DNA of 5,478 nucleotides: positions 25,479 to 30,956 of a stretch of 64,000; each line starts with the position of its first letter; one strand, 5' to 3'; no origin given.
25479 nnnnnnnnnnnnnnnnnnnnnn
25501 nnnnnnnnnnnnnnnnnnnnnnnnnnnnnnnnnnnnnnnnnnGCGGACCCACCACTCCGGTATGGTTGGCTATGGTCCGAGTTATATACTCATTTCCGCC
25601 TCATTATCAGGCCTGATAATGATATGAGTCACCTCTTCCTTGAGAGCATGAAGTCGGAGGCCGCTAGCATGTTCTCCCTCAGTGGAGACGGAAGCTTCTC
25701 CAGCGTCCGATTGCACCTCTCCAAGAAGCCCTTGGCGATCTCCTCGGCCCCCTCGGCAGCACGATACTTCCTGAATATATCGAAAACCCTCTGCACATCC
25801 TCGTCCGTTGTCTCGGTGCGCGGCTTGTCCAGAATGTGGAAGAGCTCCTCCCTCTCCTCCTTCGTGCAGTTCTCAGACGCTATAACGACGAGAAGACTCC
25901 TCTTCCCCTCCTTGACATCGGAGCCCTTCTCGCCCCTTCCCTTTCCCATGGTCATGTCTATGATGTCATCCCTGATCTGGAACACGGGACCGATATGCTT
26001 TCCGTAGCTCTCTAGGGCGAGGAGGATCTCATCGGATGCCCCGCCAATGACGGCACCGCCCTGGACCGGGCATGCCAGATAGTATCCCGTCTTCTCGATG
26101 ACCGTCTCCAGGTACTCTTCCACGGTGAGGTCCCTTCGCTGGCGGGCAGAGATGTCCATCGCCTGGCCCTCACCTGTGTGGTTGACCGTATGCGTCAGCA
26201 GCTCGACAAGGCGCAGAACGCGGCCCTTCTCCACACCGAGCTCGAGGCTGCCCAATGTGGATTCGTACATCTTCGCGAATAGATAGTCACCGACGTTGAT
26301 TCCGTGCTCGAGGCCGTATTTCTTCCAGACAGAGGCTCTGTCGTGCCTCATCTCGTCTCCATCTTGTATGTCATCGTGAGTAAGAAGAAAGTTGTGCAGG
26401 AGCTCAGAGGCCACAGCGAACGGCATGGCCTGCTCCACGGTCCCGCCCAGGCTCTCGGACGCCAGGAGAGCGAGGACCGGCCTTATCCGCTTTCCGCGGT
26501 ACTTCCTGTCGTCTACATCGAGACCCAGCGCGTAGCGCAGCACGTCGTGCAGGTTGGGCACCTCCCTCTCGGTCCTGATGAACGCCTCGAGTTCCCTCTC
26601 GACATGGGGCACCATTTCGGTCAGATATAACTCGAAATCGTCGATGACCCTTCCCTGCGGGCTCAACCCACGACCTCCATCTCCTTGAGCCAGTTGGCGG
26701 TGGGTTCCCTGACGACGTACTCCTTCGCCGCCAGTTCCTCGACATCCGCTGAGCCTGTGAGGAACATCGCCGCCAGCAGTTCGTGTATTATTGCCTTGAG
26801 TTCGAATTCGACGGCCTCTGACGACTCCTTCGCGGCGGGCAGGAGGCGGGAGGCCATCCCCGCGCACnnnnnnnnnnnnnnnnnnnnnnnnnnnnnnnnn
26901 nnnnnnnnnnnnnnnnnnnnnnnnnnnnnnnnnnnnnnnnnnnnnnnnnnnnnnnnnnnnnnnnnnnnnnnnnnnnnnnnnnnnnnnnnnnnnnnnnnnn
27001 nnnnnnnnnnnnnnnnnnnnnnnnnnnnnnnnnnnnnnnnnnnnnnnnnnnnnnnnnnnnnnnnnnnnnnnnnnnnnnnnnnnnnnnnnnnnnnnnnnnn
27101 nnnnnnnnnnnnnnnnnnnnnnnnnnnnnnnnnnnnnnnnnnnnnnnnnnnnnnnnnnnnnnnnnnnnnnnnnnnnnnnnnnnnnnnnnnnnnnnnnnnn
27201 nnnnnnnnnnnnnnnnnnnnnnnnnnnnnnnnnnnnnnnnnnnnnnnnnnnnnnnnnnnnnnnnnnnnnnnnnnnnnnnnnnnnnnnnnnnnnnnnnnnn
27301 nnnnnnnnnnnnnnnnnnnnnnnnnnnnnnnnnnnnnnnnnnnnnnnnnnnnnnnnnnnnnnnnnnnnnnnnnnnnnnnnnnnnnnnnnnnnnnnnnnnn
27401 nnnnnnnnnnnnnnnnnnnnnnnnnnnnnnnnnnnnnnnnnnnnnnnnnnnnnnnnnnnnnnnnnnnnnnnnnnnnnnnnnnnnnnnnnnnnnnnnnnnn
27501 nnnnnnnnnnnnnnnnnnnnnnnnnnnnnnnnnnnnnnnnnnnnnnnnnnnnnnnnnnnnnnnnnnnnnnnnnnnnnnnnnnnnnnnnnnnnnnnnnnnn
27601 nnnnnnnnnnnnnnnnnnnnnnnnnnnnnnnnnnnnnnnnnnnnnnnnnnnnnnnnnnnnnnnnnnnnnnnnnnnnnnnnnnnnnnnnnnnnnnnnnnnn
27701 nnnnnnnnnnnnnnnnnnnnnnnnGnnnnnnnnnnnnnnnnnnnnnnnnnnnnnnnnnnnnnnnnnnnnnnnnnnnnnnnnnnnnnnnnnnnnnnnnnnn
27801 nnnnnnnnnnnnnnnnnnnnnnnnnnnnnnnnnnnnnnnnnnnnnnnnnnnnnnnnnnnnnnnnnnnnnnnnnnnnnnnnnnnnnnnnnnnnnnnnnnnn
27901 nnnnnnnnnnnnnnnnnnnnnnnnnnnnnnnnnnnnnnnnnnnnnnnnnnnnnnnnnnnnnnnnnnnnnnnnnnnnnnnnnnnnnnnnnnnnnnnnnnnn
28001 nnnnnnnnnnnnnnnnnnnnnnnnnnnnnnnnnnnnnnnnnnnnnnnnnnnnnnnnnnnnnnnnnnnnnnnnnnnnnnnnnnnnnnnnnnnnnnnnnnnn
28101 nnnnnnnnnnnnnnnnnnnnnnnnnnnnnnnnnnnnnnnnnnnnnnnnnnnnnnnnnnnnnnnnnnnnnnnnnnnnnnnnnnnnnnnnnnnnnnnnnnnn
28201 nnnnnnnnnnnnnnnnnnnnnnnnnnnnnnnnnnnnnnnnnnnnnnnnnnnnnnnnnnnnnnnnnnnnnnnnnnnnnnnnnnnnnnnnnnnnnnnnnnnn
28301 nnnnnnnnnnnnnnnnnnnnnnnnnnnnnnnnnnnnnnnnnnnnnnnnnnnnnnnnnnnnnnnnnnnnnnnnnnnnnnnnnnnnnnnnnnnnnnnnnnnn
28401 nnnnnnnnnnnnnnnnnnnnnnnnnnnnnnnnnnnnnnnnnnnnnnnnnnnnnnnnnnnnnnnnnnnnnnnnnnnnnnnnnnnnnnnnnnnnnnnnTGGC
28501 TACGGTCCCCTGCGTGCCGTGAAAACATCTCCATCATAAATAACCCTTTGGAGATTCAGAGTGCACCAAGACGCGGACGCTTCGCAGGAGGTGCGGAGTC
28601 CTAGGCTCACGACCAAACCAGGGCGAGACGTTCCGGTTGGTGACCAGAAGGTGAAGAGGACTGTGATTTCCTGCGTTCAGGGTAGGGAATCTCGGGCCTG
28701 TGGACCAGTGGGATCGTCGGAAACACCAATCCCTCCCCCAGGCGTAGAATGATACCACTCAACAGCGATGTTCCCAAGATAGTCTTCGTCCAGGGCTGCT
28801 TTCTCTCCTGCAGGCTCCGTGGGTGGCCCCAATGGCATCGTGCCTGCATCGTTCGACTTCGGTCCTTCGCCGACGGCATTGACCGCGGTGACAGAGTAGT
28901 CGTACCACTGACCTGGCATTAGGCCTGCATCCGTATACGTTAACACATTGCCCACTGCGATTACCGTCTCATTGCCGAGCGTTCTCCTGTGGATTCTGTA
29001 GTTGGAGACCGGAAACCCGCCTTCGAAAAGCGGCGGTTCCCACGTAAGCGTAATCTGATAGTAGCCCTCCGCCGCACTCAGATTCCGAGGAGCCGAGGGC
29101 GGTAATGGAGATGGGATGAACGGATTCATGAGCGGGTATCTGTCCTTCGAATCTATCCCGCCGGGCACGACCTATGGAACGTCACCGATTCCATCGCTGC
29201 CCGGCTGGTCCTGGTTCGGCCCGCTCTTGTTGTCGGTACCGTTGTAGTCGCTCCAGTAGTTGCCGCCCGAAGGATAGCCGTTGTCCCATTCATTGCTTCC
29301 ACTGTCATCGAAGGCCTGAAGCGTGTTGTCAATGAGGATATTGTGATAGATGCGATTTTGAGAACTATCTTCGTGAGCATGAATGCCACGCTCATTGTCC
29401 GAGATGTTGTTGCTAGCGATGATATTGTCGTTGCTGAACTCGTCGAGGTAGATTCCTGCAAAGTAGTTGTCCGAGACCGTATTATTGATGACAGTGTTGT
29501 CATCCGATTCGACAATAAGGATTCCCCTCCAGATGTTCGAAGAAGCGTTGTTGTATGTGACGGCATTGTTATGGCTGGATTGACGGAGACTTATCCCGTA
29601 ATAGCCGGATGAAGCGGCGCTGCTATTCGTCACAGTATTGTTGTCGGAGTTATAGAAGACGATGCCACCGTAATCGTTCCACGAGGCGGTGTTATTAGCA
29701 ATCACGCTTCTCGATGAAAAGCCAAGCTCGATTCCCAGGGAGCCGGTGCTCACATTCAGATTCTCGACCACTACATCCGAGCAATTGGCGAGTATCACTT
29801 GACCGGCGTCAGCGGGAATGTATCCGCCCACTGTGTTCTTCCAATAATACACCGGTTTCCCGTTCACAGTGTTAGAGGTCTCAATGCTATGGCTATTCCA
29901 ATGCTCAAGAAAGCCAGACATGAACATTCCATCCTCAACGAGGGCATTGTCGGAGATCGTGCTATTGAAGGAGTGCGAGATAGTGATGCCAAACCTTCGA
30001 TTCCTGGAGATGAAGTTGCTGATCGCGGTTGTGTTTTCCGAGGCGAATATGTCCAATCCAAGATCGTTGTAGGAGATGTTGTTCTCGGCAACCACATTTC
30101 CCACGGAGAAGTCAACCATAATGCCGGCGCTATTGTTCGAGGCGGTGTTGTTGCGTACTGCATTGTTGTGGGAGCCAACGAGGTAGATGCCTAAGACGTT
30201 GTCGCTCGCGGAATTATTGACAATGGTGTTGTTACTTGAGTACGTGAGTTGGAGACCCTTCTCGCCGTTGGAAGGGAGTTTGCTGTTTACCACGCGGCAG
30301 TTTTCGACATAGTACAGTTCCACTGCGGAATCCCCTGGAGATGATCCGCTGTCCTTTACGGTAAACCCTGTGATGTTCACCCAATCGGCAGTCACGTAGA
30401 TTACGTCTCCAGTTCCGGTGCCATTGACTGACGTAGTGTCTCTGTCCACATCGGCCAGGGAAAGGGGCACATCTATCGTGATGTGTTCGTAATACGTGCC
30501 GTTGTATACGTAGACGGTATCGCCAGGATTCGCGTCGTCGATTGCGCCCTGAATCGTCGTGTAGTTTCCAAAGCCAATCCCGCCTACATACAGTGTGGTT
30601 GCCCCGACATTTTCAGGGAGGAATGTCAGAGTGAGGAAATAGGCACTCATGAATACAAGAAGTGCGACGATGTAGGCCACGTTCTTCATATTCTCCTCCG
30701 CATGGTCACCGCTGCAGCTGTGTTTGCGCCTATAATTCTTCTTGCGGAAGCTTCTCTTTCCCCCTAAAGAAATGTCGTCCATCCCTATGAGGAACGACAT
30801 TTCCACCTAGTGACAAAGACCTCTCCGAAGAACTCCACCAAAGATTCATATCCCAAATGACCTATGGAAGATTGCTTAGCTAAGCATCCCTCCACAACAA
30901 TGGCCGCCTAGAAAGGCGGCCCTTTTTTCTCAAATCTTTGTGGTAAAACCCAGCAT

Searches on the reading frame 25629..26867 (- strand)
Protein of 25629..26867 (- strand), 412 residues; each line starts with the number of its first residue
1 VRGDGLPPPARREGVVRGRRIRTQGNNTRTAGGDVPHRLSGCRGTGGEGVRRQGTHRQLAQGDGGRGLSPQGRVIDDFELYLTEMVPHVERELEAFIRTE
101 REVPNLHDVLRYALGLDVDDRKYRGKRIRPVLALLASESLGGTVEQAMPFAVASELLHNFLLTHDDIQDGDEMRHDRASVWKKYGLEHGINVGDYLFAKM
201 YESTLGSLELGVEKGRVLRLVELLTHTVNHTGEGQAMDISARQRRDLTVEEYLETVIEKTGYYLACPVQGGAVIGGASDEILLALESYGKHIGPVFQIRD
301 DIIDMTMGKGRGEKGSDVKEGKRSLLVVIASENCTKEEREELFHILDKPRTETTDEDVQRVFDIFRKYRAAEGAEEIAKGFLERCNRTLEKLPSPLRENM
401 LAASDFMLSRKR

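Call 47: search_protein_families(library=pfam, proteins=[window:25629-26867:-], max_evalue=0.00001)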
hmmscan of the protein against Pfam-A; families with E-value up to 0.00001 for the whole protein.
window:25629-26867:- (412 aa): 1 family
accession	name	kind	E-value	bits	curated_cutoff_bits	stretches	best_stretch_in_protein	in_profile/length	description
PF00348.22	polyprenyl_synt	-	3.9e-57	193.8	27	1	124-363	15-249/251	Polyprenyl synthetase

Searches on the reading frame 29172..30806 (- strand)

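Call 47: search_protein_families(library=pfam, proteins=[window:29172-30806:-], max_evalue=0.00001)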
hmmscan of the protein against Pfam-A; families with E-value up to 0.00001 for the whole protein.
window:29172-30806:- (544 aa): 2 families
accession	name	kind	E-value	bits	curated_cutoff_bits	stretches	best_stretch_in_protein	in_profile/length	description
PF05048.19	NosD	-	1.9e-49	168.4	23.6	2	337-523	19-212/212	Periplasmic copper-binding protein (NosD)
PF13229.12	Beta_helix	-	2.3e-38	131.7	25.9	2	136-288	3-157/158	Right handed beta helix region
